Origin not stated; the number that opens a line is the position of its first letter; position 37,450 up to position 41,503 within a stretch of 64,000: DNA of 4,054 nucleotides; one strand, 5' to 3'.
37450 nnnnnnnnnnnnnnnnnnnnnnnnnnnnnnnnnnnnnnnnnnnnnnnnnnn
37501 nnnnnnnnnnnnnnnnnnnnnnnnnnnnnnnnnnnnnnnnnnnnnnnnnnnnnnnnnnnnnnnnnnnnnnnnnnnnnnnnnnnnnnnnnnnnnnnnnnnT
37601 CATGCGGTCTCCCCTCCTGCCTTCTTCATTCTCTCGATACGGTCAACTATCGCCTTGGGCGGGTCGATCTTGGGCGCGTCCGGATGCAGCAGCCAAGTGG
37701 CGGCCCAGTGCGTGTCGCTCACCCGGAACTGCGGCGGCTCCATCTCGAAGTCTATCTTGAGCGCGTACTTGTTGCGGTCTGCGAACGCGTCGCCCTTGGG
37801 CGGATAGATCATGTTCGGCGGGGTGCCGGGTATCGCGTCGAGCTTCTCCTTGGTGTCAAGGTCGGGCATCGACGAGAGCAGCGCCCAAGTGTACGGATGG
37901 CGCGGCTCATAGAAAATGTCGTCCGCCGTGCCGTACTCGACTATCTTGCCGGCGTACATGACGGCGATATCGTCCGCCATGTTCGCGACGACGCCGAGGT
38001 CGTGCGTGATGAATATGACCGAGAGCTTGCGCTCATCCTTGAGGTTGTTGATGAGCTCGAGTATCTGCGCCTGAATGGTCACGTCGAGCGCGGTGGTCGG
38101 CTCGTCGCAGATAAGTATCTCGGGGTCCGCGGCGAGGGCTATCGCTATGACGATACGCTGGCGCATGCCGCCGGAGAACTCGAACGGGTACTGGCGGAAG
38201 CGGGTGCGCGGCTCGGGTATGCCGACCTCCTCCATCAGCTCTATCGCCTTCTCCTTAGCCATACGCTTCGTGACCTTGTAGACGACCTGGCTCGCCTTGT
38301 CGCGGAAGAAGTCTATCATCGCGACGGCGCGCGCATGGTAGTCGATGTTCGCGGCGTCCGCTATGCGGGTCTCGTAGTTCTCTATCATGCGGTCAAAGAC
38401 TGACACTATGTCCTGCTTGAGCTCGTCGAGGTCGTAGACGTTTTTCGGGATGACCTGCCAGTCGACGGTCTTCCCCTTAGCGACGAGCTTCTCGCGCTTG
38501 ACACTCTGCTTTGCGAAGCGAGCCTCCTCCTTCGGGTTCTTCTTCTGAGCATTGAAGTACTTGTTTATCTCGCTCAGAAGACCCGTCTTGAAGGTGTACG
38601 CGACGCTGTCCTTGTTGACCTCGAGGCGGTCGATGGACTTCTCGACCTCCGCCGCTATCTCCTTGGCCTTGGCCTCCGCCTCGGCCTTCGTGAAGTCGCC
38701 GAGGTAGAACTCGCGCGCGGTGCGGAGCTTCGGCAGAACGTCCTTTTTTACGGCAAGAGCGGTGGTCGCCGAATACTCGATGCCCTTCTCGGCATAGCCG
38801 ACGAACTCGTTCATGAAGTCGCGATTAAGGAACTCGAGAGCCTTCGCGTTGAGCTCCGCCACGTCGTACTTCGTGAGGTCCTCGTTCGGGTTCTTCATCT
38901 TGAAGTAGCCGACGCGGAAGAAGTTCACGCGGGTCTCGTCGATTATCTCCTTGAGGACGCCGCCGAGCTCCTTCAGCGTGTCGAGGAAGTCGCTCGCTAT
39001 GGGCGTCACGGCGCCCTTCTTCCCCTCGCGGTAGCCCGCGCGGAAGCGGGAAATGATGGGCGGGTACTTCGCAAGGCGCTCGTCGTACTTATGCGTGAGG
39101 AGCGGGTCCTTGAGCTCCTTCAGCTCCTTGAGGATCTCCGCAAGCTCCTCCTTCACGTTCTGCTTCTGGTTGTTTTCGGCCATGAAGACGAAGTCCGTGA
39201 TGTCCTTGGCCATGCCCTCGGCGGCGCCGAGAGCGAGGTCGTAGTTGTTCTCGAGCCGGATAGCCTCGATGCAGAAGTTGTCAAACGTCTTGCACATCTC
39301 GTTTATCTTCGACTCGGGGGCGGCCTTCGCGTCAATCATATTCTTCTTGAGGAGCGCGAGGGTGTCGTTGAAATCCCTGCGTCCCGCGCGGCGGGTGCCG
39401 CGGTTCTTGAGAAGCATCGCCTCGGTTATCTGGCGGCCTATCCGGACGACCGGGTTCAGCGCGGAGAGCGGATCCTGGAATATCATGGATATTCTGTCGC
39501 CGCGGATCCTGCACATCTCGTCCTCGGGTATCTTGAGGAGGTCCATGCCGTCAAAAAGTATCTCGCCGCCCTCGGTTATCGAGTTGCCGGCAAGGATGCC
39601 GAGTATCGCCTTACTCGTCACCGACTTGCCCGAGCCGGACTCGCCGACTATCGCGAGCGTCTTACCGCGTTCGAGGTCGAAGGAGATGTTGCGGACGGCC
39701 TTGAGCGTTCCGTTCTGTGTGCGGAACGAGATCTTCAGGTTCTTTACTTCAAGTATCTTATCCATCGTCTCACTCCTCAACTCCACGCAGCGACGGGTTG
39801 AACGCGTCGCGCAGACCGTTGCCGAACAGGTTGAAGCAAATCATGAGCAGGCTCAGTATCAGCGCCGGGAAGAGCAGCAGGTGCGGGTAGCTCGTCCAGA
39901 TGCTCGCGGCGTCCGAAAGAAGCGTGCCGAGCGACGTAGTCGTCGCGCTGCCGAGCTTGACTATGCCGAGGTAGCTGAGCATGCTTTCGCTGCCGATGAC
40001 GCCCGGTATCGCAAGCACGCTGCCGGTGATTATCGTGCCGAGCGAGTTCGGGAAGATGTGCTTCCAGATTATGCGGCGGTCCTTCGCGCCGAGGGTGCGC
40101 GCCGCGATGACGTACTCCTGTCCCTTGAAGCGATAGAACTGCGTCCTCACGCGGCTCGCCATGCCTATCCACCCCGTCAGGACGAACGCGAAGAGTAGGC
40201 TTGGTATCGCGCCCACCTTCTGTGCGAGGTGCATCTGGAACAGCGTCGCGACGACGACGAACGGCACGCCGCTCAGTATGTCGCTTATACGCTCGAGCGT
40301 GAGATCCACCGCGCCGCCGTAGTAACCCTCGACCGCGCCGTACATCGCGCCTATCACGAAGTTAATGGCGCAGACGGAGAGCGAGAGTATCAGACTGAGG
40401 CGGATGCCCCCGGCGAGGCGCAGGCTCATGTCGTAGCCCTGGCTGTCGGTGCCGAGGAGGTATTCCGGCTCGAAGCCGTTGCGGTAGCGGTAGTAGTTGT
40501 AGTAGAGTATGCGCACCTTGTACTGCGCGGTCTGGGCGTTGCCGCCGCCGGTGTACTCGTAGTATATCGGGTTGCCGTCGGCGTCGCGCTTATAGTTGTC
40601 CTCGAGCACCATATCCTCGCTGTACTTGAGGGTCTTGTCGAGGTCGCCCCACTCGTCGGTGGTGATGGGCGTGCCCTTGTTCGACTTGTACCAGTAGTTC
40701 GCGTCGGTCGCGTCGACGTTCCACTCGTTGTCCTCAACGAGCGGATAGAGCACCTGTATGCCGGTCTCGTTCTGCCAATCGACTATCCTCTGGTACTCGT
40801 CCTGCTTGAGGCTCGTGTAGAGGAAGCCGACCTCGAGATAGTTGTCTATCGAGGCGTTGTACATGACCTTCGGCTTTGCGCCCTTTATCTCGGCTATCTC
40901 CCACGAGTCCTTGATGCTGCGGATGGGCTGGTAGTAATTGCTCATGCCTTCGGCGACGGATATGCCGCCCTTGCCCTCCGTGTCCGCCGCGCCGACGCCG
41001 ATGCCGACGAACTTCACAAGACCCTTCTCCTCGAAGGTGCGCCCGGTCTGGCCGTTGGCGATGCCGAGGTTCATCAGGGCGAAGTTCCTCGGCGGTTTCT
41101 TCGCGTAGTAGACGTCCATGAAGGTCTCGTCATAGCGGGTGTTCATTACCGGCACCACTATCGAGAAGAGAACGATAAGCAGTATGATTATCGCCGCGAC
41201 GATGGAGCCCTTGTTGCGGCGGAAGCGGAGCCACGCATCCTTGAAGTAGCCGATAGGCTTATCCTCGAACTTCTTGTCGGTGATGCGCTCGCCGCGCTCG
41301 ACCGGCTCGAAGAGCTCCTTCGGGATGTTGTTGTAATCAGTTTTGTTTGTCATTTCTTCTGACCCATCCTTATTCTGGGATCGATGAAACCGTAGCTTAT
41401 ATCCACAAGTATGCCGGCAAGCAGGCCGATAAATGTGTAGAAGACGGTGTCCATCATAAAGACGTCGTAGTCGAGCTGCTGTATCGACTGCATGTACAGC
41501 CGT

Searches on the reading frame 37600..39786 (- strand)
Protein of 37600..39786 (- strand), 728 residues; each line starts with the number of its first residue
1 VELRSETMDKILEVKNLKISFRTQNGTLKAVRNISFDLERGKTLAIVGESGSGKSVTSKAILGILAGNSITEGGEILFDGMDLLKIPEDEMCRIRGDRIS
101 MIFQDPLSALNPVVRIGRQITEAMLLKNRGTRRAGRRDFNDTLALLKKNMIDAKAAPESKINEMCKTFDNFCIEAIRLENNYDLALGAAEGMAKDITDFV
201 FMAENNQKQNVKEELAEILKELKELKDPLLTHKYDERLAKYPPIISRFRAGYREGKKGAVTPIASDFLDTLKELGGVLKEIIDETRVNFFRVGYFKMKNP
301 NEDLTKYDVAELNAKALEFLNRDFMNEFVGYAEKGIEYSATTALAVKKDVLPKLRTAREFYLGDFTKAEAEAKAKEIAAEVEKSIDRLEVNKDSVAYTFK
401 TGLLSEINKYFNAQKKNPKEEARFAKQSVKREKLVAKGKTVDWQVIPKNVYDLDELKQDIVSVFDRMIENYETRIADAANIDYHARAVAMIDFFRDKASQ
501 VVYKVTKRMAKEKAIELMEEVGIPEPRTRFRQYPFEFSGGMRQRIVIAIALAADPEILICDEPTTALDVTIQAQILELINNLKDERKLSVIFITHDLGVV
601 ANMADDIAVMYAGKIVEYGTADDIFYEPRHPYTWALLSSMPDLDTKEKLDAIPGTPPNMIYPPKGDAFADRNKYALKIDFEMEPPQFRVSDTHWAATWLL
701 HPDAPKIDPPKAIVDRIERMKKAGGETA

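Call 9: search_protein_families(library=pfam, proteins=[window:37600-39786:-], max_evalue=0.001)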
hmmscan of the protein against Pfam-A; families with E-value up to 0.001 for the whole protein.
window:37600-39786:- (728 aa): 4 families
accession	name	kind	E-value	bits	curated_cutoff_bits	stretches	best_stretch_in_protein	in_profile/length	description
PF00005.33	ABC_tran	-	1.6e-27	97.2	25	2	32-138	2-80/137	ABC transporter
PF08352.17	oligo_HPY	-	1.1e-14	55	27.1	1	616-676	1-62/65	Oligopeptide/dipeptide transporter, C-terminal region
PF13304.12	AAA_21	-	6.5e-10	40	27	1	396-600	88-303/304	AAA domain, putative AbiEii toxin, Type IV TA system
PF02463.25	SMC_N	-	3.1e-05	24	40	1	42-610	25-212/220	RecF/RecN/SMC N terminal domain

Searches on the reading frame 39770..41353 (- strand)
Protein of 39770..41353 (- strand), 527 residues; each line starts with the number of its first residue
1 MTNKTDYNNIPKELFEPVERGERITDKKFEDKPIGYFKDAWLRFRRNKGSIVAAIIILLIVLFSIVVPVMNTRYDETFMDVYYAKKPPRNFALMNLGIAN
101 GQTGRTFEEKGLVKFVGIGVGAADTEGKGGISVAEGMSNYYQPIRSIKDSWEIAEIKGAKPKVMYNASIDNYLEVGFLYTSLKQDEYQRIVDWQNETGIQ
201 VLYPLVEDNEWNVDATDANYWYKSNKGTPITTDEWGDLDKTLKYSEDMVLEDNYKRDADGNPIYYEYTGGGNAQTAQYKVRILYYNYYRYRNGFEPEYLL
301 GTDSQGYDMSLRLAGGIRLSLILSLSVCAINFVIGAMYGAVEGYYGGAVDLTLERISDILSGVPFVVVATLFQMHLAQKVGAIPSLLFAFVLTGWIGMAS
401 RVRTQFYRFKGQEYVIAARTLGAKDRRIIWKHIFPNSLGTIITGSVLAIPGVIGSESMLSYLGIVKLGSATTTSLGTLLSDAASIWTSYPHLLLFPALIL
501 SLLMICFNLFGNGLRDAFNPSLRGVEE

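Call 22: search_protein_families(library=pfam, proteins=[window:39770-41353:-], max_evalue=0.0001)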
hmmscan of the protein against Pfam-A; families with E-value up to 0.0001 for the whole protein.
window:39770-41353:- (527 aa): 2 families
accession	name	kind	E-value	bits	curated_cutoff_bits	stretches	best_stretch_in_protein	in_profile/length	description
PF00528.27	BPD_transp_1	-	7.6e-27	94.7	26.4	1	336-523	6-183/184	Binding-protein-dependent transport system inner membrane component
PF12911.12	OppC_N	-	8e-12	45.3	23.9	1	36-88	2-53/53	N-terminal TM domain of oligopeptide transport permease C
